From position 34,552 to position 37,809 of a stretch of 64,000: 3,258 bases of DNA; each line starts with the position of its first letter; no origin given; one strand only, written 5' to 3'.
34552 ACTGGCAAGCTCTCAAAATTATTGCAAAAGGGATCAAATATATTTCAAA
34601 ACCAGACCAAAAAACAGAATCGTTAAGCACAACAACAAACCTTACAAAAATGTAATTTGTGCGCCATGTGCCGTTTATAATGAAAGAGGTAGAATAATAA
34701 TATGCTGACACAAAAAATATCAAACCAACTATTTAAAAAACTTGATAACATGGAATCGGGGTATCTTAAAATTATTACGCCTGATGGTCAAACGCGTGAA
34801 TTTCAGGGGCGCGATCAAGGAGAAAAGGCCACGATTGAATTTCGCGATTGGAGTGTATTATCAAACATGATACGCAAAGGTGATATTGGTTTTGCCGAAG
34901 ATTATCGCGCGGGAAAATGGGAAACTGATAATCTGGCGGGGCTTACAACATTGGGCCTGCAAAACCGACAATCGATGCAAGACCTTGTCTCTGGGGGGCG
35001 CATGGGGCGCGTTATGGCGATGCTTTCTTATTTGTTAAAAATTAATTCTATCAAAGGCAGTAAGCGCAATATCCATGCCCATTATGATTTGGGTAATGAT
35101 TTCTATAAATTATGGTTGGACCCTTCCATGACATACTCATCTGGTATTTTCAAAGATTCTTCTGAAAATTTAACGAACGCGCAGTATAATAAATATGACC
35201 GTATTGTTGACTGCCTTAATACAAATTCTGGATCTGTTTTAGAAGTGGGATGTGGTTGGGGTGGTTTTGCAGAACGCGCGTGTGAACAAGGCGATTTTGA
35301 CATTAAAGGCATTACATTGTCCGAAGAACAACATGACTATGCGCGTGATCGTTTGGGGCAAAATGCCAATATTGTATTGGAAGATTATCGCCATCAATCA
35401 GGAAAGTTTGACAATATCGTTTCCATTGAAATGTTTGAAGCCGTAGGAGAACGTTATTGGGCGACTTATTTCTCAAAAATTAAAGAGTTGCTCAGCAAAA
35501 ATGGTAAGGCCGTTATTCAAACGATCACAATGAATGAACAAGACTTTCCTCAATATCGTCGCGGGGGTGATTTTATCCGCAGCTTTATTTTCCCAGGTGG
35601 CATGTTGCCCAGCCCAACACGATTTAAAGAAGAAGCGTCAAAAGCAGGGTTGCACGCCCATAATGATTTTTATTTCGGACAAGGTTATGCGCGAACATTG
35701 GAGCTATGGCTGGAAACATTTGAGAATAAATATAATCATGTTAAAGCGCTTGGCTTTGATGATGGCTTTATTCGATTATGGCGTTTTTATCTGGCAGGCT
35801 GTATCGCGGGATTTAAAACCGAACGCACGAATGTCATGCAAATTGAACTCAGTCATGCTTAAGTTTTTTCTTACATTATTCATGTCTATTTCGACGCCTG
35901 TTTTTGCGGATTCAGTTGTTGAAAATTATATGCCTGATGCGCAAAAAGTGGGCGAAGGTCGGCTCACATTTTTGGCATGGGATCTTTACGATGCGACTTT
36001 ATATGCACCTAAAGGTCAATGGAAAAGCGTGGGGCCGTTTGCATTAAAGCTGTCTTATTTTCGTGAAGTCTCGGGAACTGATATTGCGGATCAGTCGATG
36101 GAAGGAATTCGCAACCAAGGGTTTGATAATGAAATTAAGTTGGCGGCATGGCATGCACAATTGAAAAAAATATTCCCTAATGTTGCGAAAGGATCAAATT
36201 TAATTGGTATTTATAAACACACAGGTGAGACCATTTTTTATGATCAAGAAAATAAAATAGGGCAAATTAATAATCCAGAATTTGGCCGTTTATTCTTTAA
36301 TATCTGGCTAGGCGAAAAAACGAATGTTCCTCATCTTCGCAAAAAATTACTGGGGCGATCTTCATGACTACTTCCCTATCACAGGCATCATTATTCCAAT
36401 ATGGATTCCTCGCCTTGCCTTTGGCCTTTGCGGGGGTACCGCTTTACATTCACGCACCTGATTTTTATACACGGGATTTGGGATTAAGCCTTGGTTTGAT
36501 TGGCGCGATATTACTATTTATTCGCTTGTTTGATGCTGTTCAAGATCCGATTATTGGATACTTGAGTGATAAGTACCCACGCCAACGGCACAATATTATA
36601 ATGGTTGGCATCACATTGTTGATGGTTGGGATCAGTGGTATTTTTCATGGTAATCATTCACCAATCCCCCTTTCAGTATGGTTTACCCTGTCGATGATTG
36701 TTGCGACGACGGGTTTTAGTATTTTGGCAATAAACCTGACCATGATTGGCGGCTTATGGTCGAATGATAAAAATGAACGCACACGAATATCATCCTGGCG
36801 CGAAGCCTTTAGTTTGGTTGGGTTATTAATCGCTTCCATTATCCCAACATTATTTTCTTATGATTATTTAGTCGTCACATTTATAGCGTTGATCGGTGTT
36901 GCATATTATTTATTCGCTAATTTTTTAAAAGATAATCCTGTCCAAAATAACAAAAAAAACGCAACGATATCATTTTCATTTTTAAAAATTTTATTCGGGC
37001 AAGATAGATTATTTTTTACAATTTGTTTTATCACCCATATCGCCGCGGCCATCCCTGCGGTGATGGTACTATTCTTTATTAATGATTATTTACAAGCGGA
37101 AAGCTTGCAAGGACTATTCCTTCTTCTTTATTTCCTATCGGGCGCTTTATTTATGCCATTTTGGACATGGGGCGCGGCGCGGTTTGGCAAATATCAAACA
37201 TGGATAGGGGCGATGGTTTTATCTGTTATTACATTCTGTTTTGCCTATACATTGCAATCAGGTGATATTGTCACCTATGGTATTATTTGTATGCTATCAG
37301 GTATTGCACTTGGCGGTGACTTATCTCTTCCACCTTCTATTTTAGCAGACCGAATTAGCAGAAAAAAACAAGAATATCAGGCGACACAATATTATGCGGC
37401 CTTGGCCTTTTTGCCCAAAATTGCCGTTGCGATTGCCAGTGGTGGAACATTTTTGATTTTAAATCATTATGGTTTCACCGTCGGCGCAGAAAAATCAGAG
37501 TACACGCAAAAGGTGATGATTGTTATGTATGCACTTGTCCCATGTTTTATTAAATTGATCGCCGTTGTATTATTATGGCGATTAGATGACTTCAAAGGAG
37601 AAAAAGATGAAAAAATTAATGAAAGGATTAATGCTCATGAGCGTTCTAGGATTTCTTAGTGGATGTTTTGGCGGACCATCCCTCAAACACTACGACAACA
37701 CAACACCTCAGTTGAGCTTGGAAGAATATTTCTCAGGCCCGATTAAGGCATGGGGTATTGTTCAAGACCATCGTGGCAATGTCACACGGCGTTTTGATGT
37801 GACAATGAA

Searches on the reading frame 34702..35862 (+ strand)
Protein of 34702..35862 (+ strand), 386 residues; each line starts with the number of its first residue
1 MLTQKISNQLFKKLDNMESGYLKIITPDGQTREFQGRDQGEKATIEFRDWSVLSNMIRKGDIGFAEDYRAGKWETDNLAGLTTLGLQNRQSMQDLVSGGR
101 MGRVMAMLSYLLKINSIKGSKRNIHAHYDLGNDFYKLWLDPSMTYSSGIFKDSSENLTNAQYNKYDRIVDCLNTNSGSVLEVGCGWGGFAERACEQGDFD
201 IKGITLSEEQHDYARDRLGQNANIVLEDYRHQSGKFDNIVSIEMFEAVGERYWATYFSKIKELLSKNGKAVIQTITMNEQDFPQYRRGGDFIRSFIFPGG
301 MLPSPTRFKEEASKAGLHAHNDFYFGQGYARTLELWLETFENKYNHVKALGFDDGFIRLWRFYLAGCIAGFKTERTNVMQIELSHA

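Call 66: search_protein_families(library=pfam, proteins=[window:34702-35862:+], max_evalue=0.00001)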
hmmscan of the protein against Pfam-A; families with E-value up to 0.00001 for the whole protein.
window:34702-35862:+ (386 aa): 5 families
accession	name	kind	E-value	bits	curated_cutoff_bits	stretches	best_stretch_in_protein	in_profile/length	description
PF02353.26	CMAS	-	7.8e-75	252.1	27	1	120-381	6-273/273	Mycolic acid cyclopropane synthetase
PF13649.12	Methyltransf_25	-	1.2e-11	45.5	27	1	179-268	1-97/97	Methyltransferase domain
PF13489.12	Methyltransf_23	-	3.1e-11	43.7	27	1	173-317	20-159/164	Methyltransferase domain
PF08241.18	Methyltransf_11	-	7.7e-10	39.7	21.2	1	180-272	1-95/95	Methyltransferase domain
PF08242.18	Methyltransf_12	-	6.4e-08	33.7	30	1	180-269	1-97/98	Methyltransferase domain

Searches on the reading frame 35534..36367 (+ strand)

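Call 66: search_protein_families(library=pfam, proteins=[window:35534-36367:+], max_evalue=0.00001)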
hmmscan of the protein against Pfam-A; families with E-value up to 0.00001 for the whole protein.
window:35534-36367:+ (277 aa): 1 family
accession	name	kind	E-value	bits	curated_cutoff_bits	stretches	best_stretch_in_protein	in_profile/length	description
PF16036.10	Chalcone_3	-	7.1e-11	42.9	27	1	149-274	33-165/165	Chalcone isomerase-like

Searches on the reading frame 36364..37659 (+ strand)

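Call 66: search_protein_families(library=pfam, proteins=[window:36364-37659:+], max_evalue=0.00001)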
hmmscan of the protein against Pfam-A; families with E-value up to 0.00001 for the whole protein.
window:36364-37659:+ (431 aa): 2 families
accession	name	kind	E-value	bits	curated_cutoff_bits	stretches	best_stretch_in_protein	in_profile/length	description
PF13347.12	MFS_2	-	3.4e-53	181.2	27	1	12-407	3-423/427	MFS/sugar transport protein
PF07690.21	MFS_1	-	1.9e-21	76.8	33.4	2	32-335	20-327/347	Major Facilitator Superfamily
